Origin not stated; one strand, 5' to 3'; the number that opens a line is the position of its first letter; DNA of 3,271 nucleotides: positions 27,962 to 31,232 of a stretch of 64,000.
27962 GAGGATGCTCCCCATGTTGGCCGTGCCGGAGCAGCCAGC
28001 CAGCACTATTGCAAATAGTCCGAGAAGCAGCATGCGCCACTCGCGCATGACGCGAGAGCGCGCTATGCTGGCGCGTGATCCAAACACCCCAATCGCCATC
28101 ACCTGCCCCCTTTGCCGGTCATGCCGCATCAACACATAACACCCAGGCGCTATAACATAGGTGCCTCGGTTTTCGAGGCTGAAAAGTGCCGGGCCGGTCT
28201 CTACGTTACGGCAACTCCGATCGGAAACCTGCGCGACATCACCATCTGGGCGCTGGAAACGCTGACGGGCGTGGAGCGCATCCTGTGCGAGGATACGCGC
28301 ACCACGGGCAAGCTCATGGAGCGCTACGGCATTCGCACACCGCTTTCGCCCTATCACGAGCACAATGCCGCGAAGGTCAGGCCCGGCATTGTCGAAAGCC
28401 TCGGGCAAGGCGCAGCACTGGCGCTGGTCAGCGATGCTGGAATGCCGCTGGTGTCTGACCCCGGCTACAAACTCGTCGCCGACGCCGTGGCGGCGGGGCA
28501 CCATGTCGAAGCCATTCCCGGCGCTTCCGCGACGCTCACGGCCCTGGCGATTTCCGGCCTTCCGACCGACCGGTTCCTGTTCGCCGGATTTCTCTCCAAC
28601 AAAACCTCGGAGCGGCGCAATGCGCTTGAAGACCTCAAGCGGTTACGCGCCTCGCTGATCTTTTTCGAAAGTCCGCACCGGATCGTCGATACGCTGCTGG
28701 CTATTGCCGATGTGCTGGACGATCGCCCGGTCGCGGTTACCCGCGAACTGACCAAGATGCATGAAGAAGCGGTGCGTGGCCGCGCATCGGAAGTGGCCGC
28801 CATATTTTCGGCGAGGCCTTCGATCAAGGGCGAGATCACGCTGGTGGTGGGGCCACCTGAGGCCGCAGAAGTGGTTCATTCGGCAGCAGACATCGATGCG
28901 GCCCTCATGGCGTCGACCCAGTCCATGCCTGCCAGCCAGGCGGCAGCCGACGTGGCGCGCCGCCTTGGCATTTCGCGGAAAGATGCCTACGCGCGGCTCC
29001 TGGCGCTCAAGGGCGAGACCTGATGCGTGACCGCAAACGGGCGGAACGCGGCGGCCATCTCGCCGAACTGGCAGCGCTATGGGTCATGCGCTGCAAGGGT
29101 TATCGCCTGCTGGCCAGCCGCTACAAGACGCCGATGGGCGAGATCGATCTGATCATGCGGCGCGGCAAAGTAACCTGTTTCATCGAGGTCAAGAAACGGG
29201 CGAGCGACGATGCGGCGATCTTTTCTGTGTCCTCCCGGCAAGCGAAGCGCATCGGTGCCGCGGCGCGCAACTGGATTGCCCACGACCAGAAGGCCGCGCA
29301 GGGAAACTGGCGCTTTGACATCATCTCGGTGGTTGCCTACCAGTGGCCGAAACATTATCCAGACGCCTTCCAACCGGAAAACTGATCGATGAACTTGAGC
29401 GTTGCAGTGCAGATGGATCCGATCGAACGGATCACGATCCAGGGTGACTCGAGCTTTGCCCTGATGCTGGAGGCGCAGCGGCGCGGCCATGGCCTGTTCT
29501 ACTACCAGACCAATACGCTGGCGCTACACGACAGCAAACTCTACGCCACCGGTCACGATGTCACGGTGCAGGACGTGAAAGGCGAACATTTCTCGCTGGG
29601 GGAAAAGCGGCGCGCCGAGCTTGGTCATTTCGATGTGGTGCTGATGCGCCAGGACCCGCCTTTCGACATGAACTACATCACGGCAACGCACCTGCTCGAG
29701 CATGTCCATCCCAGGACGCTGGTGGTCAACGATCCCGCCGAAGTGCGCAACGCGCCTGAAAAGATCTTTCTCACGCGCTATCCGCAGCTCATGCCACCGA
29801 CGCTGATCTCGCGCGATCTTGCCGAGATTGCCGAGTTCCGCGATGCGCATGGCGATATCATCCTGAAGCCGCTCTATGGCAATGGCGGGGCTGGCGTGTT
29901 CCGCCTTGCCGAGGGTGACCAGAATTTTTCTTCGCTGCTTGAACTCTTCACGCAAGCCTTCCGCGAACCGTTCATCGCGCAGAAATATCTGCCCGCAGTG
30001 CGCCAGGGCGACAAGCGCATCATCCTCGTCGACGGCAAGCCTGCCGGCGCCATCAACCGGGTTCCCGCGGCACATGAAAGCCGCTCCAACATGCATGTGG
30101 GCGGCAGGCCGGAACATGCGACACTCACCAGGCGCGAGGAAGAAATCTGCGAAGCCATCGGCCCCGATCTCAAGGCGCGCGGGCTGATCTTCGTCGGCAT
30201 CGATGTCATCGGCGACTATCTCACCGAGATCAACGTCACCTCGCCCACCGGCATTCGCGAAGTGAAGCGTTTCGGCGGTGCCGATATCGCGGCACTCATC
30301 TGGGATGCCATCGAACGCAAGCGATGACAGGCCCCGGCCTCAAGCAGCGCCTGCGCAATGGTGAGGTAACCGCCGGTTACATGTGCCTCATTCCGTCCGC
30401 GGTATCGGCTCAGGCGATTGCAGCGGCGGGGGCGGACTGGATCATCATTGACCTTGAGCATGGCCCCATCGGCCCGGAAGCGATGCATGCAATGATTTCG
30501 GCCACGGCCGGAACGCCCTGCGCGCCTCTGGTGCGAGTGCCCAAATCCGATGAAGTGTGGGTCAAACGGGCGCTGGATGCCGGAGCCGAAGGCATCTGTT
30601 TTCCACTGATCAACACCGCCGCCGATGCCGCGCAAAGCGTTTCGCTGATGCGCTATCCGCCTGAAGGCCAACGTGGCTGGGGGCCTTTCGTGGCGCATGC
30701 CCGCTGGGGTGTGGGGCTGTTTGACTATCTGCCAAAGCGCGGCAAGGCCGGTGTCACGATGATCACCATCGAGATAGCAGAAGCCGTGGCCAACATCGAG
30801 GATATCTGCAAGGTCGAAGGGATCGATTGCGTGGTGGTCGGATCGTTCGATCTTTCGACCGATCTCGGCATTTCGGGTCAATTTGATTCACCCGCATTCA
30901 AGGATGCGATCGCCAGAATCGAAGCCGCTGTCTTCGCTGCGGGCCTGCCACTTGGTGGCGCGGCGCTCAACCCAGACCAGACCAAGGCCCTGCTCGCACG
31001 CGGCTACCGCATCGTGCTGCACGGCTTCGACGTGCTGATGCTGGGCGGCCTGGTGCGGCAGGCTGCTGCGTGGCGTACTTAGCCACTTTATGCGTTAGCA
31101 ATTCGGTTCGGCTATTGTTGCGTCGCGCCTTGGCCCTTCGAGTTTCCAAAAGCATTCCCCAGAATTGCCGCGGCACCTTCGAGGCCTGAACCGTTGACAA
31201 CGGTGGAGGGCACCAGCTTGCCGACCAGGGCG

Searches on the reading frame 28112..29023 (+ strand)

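Call 49: search_protein_families(library=pfam, proteins=[window:28112-29023:+], max_evalue=0.00001)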
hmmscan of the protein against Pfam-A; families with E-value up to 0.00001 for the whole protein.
window:28112-29023:+ (303 aa): 2 families
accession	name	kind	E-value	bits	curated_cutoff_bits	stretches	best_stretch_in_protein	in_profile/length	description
PF00590.25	TP_methylase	-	1e-26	94.7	27.8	1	30-228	2-211/212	Tetrapyrrole (Corrin/Porphyrin) Methylases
PF23016.2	RsmI_C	-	2e-09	37.6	27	1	257-300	3-46/46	RsmI C-terminal HTH domain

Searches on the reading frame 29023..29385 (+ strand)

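Call 49: search_protein_families(library=pfam, proteins=[window:29023-29385:+], max_evalue=0.00001)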
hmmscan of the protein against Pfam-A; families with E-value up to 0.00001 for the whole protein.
window:29023-29385:+ (120 aa): 1 family
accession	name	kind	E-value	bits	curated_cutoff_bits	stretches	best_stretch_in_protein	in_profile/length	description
PF02021.23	UPF0102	-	3.6e-19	69.3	23.6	1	14-103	1-80/80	Uncharacterised protein family UPF0102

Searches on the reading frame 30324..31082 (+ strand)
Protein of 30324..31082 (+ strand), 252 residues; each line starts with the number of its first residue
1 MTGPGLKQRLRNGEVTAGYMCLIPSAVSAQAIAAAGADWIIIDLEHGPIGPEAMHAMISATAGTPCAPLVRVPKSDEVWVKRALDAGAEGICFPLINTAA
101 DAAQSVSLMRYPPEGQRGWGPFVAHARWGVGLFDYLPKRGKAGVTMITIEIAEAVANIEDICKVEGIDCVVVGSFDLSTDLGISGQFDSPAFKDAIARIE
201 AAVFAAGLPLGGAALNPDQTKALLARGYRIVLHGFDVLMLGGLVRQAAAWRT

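Call 49: search_protein_families(library=pfam, proteins=[window:30324-31082:+], max_evalue=0.00001)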
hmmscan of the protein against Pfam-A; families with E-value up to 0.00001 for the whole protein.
window:30324-31082:+ (252 aa): 1 family
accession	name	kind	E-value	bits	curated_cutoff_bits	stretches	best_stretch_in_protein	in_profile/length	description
PF03328.21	HpcH_HpaI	-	1.3e-36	126.4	25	1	27-237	12-215/221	HpcH/HpaI aldolase/citrate lyase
